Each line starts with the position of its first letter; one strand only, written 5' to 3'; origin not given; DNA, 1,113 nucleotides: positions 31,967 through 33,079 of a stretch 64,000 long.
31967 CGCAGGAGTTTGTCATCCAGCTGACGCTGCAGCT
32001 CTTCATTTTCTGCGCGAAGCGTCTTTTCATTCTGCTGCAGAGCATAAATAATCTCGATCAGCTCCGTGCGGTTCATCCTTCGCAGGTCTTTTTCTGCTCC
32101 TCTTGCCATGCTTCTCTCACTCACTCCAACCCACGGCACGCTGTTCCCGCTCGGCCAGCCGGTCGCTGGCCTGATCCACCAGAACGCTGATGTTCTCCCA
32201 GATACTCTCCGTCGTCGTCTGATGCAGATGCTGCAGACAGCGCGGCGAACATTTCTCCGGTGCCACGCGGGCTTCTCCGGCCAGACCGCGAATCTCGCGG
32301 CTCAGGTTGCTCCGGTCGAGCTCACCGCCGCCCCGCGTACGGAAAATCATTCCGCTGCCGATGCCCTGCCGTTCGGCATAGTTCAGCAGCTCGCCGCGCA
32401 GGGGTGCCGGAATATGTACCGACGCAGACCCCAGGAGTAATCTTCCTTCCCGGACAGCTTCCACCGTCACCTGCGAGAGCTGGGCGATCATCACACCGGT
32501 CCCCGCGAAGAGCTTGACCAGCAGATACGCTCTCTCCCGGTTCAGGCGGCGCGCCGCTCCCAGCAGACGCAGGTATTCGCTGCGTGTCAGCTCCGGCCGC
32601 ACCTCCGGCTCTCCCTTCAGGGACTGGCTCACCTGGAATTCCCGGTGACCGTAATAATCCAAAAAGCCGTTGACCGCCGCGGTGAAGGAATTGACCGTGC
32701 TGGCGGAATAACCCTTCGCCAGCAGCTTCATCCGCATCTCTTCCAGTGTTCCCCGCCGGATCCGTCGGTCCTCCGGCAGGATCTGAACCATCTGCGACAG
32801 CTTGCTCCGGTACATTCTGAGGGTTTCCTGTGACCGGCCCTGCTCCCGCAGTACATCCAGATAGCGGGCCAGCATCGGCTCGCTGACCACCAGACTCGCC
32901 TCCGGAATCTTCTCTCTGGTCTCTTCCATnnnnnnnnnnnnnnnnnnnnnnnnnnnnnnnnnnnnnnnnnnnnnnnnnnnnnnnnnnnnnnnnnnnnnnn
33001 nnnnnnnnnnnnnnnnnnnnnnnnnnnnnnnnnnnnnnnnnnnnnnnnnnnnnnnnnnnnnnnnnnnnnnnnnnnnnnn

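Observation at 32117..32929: Catalytically dead tyrosine-recombinase paralogue is the first gene downstream of the putative switch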

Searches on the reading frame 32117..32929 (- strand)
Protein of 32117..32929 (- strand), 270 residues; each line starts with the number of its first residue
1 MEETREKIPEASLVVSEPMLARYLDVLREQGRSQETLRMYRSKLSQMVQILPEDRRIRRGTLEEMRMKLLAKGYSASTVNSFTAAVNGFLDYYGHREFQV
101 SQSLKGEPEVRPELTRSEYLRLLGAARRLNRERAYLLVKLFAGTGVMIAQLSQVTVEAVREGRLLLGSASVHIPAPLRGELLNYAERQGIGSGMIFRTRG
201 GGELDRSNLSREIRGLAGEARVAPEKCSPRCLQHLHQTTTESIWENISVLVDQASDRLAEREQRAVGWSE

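Call 4: search_protein_families(library=pfam, proteins=[window:32117-32929:-], max_evalue=0.1)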
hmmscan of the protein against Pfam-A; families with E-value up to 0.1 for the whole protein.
window:32117-32929:- (270 aa): 3 families
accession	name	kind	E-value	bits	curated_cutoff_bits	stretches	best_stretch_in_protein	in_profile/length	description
PF02899.23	Phage_int_SAM_1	-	3.6e-08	34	22.3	1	21-92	2-78/83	Phage integrase, N-terminal SAM-like domain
PF13495.12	Phage_int_SAM_4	-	0.0043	17.9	27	0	62-98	2-38/85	Phage integrase, N-terminal SAM-like domain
PF23216.1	WH_CYT4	-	0.032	14.8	27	0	33-78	15-58/97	Mitochondrial protein cyt-4, winged helix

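Call 9: find_homologous_proteins(query=window:32117-32929:-, max_evalue=0.001)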
Query window:32117-32929:- (270 aa): 109 proteins with E <= 0.001 among 3607 candidates.
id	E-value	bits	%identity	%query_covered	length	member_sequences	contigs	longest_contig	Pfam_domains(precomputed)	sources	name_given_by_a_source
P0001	2.0e-168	576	100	100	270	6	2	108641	PF02899.24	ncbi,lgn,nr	ncbi:MAG: site-specific integrase [Lachnospiraceae bacterium]|nr:site-specific integrase [Lachnospir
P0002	1.0e-90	322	48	91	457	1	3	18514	-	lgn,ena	-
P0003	1.1e-89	318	49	91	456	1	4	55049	-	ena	-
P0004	1.2e-89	318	49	91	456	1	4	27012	-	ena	-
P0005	2.5e-87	311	47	91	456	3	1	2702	PF00589.28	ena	-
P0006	3.4e-85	304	46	91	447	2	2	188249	-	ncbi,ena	-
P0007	4.7e-85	303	58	96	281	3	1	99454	PF00589.28,PF02899.24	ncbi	-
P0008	4.1e-84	300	47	91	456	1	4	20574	PF00589.28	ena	-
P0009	7.4e-84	299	57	96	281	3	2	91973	PF02899.24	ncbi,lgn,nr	ncbi:MAG: site-specific integrase [Lachnospiraceae bacterium]|nr:site-specific integrase [Lachnospir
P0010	2.3e-80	288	43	96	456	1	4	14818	-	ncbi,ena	-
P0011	2.6e-73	265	50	97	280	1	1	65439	PF13495.13,PF02899.24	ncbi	-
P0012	1.8e-67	246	48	100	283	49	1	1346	PF02899.24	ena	-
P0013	4.7e-66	241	49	97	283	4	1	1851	PF02899.24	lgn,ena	-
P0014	1.0e-65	240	46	99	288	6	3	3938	-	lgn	-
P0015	1.2e-64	236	51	91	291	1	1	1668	-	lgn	-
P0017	4.6e-64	234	48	97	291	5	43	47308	PF02899.24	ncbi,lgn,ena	-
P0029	2.5e-62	229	45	99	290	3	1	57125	-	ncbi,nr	ncbi:MAG: hypothetical protein LUC32_00130 [Clostridiales bacterium]|nr:hypothetical protein [Clostr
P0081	1.5e-53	200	44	96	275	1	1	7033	PF00589.28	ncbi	-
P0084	1.5e-52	197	40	99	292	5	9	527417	PF02899.24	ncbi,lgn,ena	-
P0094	3.6e-27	114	34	89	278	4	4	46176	PF00589.28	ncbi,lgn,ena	-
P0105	5.1e-24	103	36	69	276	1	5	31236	PF00589.28,PF02899.24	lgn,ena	-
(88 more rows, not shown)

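Call 18: find_related_loci(query=A2, collection=genome_contigs, flank=10000)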
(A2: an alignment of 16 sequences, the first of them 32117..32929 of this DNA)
Query A2 (270 aa) in genome_contigs; peptide patterns used: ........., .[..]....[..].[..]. (x = any residue, [..] = any of these).
147 stretches matched a pattern; 109 encode a relative of the query (tblastn E <= 1e-3); the best 80 are kept; 80 distinct loci.
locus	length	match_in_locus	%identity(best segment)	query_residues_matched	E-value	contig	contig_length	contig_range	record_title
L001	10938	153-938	48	9-270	5e-79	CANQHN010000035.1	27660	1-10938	MAG: uncultured Oscillospiraceae bacterium isolate Lapin-030__bin12 genome assembly, contig: Lapin-030__NODE_2424_length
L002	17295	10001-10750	50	20-268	5e-76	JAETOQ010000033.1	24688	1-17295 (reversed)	MAG: Oscillospiraceae bacterium isolate S15_Bin1 scaffold_1765, whole genome shotgun sequence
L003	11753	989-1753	50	20-270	1e-75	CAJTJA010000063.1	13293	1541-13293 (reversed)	MAG TPA_asm: uncultured Oscillibacter sp. isolate MGBC101978 genome assembly, contig: MGBC101978.63, whole genome shotgu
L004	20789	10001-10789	49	9-270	9e-74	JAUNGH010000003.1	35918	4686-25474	MAG: Oscillospiraceae bacterium isolate S26M_St_46 NODE_851_length_35918_cov_6.937094, whole genome shotgun sequence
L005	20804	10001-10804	46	7-270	7e-73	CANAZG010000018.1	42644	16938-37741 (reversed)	MAG TPA_asm: uncultured Clostridia bacterium isolate SRR16350262_bin.3_metawrap_v1.3_MAG genome assembly, contig: NODE.1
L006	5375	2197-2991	46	10-270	2e-71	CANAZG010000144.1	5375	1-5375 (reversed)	MAG TPA_asm: uncultured Clostridia bacterium isolate SRR16350262_bin.3_metawrap_v1.3_MAG genome assembly, contig: NODE.2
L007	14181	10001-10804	46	7-270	2e-71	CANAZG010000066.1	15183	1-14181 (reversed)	MAG TPA_asm: uncultured Clostridia bacterium isolate SRR16350262_bin.3_metawrap_v1.3_MAG genome assembly, contig: NODE.7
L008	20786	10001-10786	48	12-270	8e-70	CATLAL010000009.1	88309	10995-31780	MAG TPA_asm: uncultured Oscillospiraceae bacterium isolate MGG03681_1680015453 genome assembly, contig: ERR2844016_670,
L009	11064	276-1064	44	10-268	3e-69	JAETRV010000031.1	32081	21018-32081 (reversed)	MAG: Anaerotruncus sp. isolate S30_Bin7 scaffold_1461, whole genome shotgun sequence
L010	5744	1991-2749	47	20-268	1e-68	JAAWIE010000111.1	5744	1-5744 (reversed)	MAG: Lawsonibacter sp. isolate ABMPRH_160_1 SL341416_scaffold_24664, whole genome shotgun sequence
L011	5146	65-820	48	23-269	2e-68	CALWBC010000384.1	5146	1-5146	MAG: uncultured Mediterraneibacter sp. isolate E0_RP0__bin151 genome assembly, contig: E0_RP0__k127_1538947, whole genom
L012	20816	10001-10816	45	2-270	1e-67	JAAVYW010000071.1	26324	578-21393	MAG: Oscillospiraceae bacterium isolate ABMPRH_78_0 k141_380552, whole genome shotgun sequence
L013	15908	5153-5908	48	23-269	7e-68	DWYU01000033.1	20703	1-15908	MAG TPA_asm: Candidatus Oscillibacter excrementavium isolate 5302 USAMLcec4__C28535_L20703_SAMN06368940, whole genome sh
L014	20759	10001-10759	48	23-270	3e-67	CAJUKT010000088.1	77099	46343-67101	MAG TPA_asm: uncultured Oscillospiraceae bacterium isolate MGBC159253 genome assembly, contig: MGBC159253.88, whole geno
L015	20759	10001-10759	48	23-270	2e-67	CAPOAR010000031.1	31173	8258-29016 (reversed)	MAG TPA_asm: uncultured Oscillospiraceae bacterium isolate MGBC104409 genome assembly, contig: MGBC104409.31, whole geno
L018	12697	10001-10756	47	20-268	2e-66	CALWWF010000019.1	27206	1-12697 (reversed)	MAG: uncultured Oscillospiraceae bacterium isolate E16__bin22 genome assembly, contig: E16__k127_1505616, whole genome s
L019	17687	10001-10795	47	9-268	1e-66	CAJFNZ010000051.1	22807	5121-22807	uncultured Oscillospiraceae bacterium isolate Coassembly_mag_325 genome assembly, contig: MAGpy_11413_min2k_bin_325_fak8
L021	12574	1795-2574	43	15-270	1e-65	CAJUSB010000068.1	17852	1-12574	MAG TPA_asm: uncultured Clostridia bacterium isolate MGBC165025 genome assembly, contig: MGBC165025.68, whole genome sho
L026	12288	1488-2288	43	8-270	5e-65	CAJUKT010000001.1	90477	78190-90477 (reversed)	MAG TPA_asm: uncultured Oscillospiraceae bacterium isolate MGBC159253 genome assembly, contig: MGBC159253.1, whole genom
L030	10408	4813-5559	48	23-268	3e-64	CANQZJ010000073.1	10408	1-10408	MAG: uncultured Oscillospiraceae bacterium isolate Lapin-018__bin19 genome assembly, contig: Lapin-018__NODE_6366_length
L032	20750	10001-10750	47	23-269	3e-64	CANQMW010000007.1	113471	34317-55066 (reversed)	MAG: uncultured Oscillospiraceae bacterium isolate Lapin-012__bin81 genome assembly, contig: Lapin-012__NODE_301_length_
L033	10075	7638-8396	46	20-268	6e-64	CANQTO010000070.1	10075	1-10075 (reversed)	MAG: uncultured Oscillospiraceae bacterium isolate Lapin-008__bin48 genome assembly, contig: Lapin-008__NODE_6719_length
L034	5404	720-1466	47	23-268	8e-64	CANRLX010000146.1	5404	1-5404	MAG: uncultured Acetatifactor sp. isolate Lapin-030__bin7 genome assembly, contig: Lapin-030__NODE_18567_length_5404_cov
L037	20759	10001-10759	46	20-269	2e-63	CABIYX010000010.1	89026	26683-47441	Clostridiales bacterium isolate MGYG-HGUT-00086 genome assembly, contig: .18048_2_82.10, whole genome shotgun sequence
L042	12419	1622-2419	43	10-270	4e-62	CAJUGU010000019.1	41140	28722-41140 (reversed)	MAG TPA_asm: uncultured Eubacteriales bacterium isolate MGBC135451 genome assembly, contig: MGBC135451.19, whole genome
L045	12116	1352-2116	43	20-270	3e-62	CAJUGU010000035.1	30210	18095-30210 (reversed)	MAG TPA_asm: uncultured Eubacteriales bacterium isolate MGBC135451 genome assembly, contig: MGBC135451.35, whole genome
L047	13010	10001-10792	40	10-269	4e-62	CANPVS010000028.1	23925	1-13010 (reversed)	MAG: uncultured Oscillospiraceae bacterium isolate Lapin-001__bin25 genome assembly, contig: Lapin-001__NODE_2389_length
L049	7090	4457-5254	39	6-270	1e-61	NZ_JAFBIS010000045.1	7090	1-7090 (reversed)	Oscillibacter valericigenes strain An890 An890_NODE_45_length_7090_cov_47.187990_pilon, whole genome shotgun sequence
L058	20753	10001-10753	45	22-268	7e-60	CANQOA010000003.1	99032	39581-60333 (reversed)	MAG: uncultured Oscillospiraceae bacterium isolate Lapin-033__bin71 genome assembly, contig: Lapin-033__NODE_118_length_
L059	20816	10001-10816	41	1-269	7e-60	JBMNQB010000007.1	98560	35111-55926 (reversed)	MAG: Lawsonibacter sp. isolate SBF912SR2HQ0026 scaffold_815_c1, whole genome shotgun sequence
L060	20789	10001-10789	41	11-269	1e-59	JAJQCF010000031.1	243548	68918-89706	MAG: Oscillospiraceae bacterium isolate C.6_5 NODE_5_length_243548_cov_20.522183, whole genome shotgun sequence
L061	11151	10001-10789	42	10-268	1e-59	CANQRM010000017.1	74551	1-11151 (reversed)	MAG: uncultured Oscillospiraceae bacterium isolate Lapin-023__bin99 genome assembly, contig: Lapin-023__NODE_459_length_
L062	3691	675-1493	41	2-270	2e-59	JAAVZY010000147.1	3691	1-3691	MAG: Oscillospiraceae bacterium isolate ABMPRH_114_1 k141_67116, whole genome shotgun sequence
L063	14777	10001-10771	43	13-270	3e-59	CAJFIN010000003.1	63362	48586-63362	Candidatus Neoanaerotignum galli isolate Chicken_18_mag_70 genome assembly, contig: MAGpy_11413_18_idba_bin_70_fascaffol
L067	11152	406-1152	45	23-268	7e-59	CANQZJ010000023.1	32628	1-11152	MAG: uncultured Oscillospiraceae bacterium isolate Lapin-018__bin19 genome assembly, contig: Lapin-018__NODE_1083_length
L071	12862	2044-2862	40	2-270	3e-58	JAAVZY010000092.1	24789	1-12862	MAG: Oscillospiraceae bacterium isolate ABMPRH_114_1 k141_981543, whole genome shotgun sequence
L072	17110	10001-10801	42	6-269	5e-58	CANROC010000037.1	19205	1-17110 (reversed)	MAG: uncultured Oscillospiraceae bacterium isolate Lapin-020__bin26 genome assembly, contig: Lapin-020__NODE_3766_length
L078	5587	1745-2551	38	7-269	1e-55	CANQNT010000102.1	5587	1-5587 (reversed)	MAG: uncultured Acetatifactor sp. isolate Lapin-012__bin4 genome assembly, contig: Lapin-012__NODE_13929_length_5587_cov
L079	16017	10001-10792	41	10-269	2e-55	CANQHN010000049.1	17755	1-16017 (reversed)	MAG: uncultured Oscillospiraceae bacterium isolate Lapin-030__bin12 genome assembly, contig: Lapin-030__NODE_4398_length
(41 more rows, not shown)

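Call 23: search_protein_families(library=pfam, proteins=[L062:1484-2539:+, L033:8413-9831:+, L030:7186-8301:+, L067:3178-3966:+, L015:12529-14031:+, L007:12281-13318:+, L006:3021-3899:+, L014:14986-16020:+, L071:4348-5424:+, L034:4148-4780:+], max_evalue=0.001)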
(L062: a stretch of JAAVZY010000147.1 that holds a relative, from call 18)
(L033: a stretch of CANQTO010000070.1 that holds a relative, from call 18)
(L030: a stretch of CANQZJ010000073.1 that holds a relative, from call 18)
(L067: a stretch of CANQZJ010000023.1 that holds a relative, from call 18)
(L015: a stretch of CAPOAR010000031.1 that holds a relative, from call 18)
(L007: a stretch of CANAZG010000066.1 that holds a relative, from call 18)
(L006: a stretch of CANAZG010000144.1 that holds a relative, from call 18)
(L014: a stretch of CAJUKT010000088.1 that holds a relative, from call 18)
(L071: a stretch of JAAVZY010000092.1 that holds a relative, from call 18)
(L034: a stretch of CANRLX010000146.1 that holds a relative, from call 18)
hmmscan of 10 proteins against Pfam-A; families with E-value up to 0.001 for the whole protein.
L062:1484-2539:+ (351 aa): 3 families
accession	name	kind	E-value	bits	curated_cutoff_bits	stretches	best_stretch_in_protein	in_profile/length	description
PF00535.33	Glycos_transf_2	-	1.9e-42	145.5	23.3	1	21-155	1-132/168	Glycosyl transferase family 2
PF10111.15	Glyco_tranf_2_2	-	3e-15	56.9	27.3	1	21-122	1-106/276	Glycosyltransferase like family 2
PF13641.12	Glyco_tranf_2_3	-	1.6e-12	48.4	27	1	18-193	1-175/230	Glycosyltransferase like family 2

L033:8413-9831:+ (472 aa): 1 family
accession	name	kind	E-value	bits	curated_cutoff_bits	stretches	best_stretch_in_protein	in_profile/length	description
PF01061.29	ABC2_membrane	-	2.4e-19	70.1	26.9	1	229-430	3-208/211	ABC-2 type transporter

L030:7186-8301:+ (371 aa): 6 families
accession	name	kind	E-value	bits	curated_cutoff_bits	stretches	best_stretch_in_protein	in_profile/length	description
PF00534.26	Glycos_transf_1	-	1.8e-34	119.2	26.4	1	193-347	14-170/172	Glycosyl transferases group 1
PF13692.12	Glyco_trans_1_4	-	9e-28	97.8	27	1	195-335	2-142/142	Glycosyl transferases group 1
PF13524.12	Glyco_trans_1_2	-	7.8e-10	39.3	25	1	215-362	5-142/144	Glycosyl transferase-like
PF13439.12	Glyco_transf_4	-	6.9e-09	36.4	28.5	1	118-169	114-165/170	Glycosyltransferase Family 4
PF20706.3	GT4-conflict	-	3.6e-08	33.2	26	1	194-309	197-319/385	Family 4 Glycosyltransferase in conflict systems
PF13579.12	Glyco_trans_4_4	-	5e-08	33.9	29.7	1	66-168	63-157/158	Glycosyl transferase 4-like domain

L067:3178-3966:+ (262 aa): 3 families
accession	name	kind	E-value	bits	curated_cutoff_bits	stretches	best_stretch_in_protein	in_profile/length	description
PF00005.33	ABC_tran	-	9.9e-23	81.7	25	1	65-196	1-135/137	ABC transporter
PF13304.12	AAA_21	-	8.7e-06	26.4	27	0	79-98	3-22/304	AAA domain, putative AbiEii toxin, Type IV TA system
PF13555.12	AAA_29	-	0.00023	21.3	27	1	67-103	14-50/61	P-loop containing region of AAA domain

L015:12529-14031:+ (500 aa): 4 families
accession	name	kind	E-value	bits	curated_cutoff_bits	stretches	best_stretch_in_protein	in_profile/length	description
PF01636.29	APH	-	5e-11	43.3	23.2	1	219-414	23-214/239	Phosphotransferase enzyme family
PF12804.13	NTP_transf_3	-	1.5e-08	35.4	27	1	7-109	2-98/160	MobA-like NTP transferase domain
PF00483.29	NTP_transferase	-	4.5e-06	26.9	21.2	1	7-110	3-114/245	Nucleotidyl transferase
PF03881.20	Fructosamin_kin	-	0.00018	21.3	22.4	1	350-398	175-222/288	Fructosamine kinase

L007:12281-13318:+ (345 aa): 7 families
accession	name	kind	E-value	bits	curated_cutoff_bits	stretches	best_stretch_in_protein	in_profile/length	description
PF16363.11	GDP_Man_Dehyd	-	6.6e-87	292.5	27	1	10-315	1-332/332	GDP-mannose 4,6 dehydratase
PF01370.27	Epimerase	-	2.6e-74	250.1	20.9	1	9-251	1-240/240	NAD dependent epimerase/dehydratase family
PF02719.21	Polysacc_synt_2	-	3e-17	63.2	20.2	1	9-133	1-130/293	Polysaccharide biosynthesis protein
PF01073.25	3Beta_HSD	-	6.9e-15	55.3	22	1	10-232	1-222/280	3-beta hydroxysteroid dehydrogenase/isomerase family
PF04321.23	RmlD_sub_bind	-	3.8e-14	52.9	27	1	7-192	1-154/287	RmlD substrate binding domain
PF07993.18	NAD_binding_4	-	1.8e-13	50.7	20.1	1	11-188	1-206/258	Male sterility protein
PF13460.12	NAD_binding_10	-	0.00017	22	27.2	1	47-167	29-128/184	NAD(P)H-binding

L006:3021-3899:+ (292 aa): 2 families
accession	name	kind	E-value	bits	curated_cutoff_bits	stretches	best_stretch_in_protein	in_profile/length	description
PF00483.29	NTP_transferase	-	1.1e-74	251.6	21.2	1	2-237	1-242/245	Nucleotidyl transferase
PF12804.13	NTP_transf_3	-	1.2e-10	42.3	27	1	3-134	1-121/160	MobA-like NTP transferase domain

L014:14986-16020:+ (344 aa): 0 families

L071:4348-5424:+ (358 aa): 2 families
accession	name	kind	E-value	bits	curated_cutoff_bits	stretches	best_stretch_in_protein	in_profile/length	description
PF01501.26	Glyco_transf_8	-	4.2e-31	108.9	24.3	1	29-286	2-251/253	Glycosyl transferase family 8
PF18404.7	Glyco_transf_24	-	0.00059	19.8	25.7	1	39-214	14-180/268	Glucosyltransferase 24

L034:4148-4780:+ (210 aa): 1 family
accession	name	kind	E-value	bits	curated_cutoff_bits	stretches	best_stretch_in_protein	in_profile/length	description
PF01380.27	SIS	-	1.2e-12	48.2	25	1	54-152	5-102/131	SIS domain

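Call 24: search_protein_families(library=pfam, proteins=[L032:10759-11322:+, L063:10859-14776:+, L010:5200-5742:+, L014:14605-14982:+, L072:14011-15051:+, L026:4450-6462:+, L013:6009-8036:+, L059:10913-16399:+, L037:10853-14941:+, L012:10807-11979:+], max_evalue=0.001)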
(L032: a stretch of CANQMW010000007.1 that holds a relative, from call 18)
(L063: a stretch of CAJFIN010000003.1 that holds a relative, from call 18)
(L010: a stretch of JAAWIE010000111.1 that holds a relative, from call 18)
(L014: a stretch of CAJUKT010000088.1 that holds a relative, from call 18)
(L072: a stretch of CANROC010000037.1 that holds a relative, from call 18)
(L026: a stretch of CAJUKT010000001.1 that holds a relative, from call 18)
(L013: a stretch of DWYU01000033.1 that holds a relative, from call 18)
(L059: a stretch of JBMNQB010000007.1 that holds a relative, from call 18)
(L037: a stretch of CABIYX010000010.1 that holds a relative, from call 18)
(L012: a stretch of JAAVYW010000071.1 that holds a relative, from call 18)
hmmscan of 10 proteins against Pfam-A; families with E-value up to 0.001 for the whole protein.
L032:10759-11322:+ (187 aa): 0 families

L063:10859-14776:+ (1306 aa): 6 families
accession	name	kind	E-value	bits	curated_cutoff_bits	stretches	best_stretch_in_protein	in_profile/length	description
PF09479.16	Flg_new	-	3.5e-15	56.3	27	1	961-1008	3-46/65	Listeria-Bacteroides repeat domain (List_Bact_rpt)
PF00092.34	VWA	-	8.4e-12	46.1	23.8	1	130-293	16-163/174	von Willebrand factor type A domain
PF18998.6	Flg_new_2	-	2.6e-10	40.6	23.6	0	557-592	35-71/73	Divergent InlB B-repeat domain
PF13519.12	VWA_2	-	6.4e-10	40.1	27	1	128-231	18-106/107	von Willebrand factor type A domain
PF05762.20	VWA_CoxE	-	0.00036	20.5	26.4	0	188-232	114-160/222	VWA domain containing CoxE-like protein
PF18655.7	SHIRT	-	0.00074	20.6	22.4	1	506-592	1-81/82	SHIRT domain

L010:5200-5742:+ (181 aa): 0 families

L014:14605-14982:+ (125 aa): 0 families

L072:14011-15051:+ (346 aa): 1 family
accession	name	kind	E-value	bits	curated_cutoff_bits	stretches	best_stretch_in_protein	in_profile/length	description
PF04991.19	LicD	-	1.4e-28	101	22.6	1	103-304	1-222/227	LicD family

L026:4450-6462:+ (670 aa): 1 family
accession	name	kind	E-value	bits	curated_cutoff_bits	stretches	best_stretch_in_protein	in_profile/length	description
PF04464.20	Glyphos_transf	-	1.9e-41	142.7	22.1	1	292-666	5-365/367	CDP-Glycerol:Poly(glycerophosphate) glycerophosphotransferase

L013:6009-8036:+ (675 aa): 3 families
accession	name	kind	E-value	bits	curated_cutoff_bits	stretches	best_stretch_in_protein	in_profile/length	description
PF21426.3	GBS104-like_Ig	-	5.3e-12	47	26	1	354-478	2-110/112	Tip pilin GBS104-like, Ig-like domain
PF00092.34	VWA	-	1.6e-10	41.9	23.8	1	56-167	1-115/174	von Willebrand factor type A domain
PF13519.12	VWA_2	-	2.2e-09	38.3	27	1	57-165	1-106/107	von Willebrand factor type A domain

L059:10913-16399:+ (1828 aa): 3 families
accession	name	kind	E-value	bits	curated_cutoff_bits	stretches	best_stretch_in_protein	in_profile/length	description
PF09479.16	Flg_new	-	5.7e-41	138.9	27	3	1446-1510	2-65/65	Listeria-Bacteroides repeat domain (List_Bact_rpt)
PF00395.25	SLH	-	2.7e-33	114.1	20.8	3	1668-1709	2-43/44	S-layer homology domain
PF17802.7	SpaA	-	6e-11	42.8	23.1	2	618-710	4-90/91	Prealbumin-like fold domain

L037:10853-14941:+ (1362 aa): 6 families
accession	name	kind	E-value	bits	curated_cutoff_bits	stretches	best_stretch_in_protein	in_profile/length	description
PF00395.25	SLH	-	1.9e-38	130.6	20.8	3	1203-1246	1-44/44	S-layer homology domain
PF09479.16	Flg_new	-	6.5e-32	109.9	27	2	984-1047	1-64/65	Listeria-Bacteroides repeat domain (List_Bact_rpt)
PF00092.34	VWA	-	5.2e-14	53.3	23.8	1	127-286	16-161/174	von Willebrand factor type A domain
PF13519.12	VWA_2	-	2.4e-13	51.1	27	1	74-227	1-106/107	von Willebrand factor type A domain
PF18998.6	Flg_new_2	-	2.3e-07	31.1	23.6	0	985-1051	2-71/73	Divergent InlB B-repeat domain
PF20577.3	Phage_ORF5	-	1.8e-05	24.7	27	0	734-768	30-64/75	Phage ORF5 protein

L012:10807-11979:+ (390 aa): 5 families
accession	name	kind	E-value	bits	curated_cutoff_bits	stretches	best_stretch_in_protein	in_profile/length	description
PF00534.26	Glycos_transf_1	-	3.9e-24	85.6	26.4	1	195-313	2-123/172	Glycosyl transferases group 1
PF13692.12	Glyco_trans_1_4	-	2.3e-21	77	27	1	210-344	3-139/142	Glycosyl transferases group 1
PF13439.12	Glyco_transf_4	-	3e-11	44.1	28.5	1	26-187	3-170/170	Glycosyltransferase Family 4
PF13579.12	Glyco_trans_4_4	-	1.3e-09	39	29.7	1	26-166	2-143/158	Glycosyl transferase 4-like domain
PF20706.3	GT4-conflict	-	9.2e-07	28.6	26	1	273-313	272-312/385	Family 4 Glycosyltransferase in conflict systems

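Call 27: search_protein_families(library=ncbifam, proteins=[window:32117-32929:-], max_evalue=0.01)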
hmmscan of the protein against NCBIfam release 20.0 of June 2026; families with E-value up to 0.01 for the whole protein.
window:32117-32929:- (270 aa): 4 families
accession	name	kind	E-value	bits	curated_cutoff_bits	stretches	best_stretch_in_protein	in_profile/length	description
NF040815.2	recomb_XerA_Arch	equivalog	3.4e-15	56.3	220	1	22-239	2-225/263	site-specific tyrosine recombinase/integron integrase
NF001399.0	PRK00283.1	subfamily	2.6e-10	40.1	279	1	19-236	8-251/300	tyrosine recombinase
TIGR02225.1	recomb_XerD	equivalog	2.1e-07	30.5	329.6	1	23-160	3-152/290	site-specific tyrosine recombinase XerD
TIGR02224.1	recomb_XerC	equivalog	2.2e-06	27.3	335.15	1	22-234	2-243/295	tyrosine recombinase XerC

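Call 28: find_encoding_contigs(protein=P0001, flank=3000, max_places=10)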
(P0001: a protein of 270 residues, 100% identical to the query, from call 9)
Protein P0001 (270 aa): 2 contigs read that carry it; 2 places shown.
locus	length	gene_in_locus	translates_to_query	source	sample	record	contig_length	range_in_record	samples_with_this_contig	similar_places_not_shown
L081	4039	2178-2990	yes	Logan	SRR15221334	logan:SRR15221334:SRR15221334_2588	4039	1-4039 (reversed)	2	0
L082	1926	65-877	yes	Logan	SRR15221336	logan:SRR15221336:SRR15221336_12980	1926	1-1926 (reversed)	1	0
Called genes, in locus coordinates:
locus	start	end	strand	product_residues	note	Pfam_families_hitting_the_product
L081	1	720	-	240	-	?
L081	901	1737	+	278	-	PF00589:Phage_integrase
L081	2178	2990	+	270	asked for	PF02899:Phage_int_SAM_1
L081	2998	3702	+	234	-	-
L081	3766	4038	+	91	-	?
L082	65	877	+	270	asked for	PF02899:Phage_int_SAM_1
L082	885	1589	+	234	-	-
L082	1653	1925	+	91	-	?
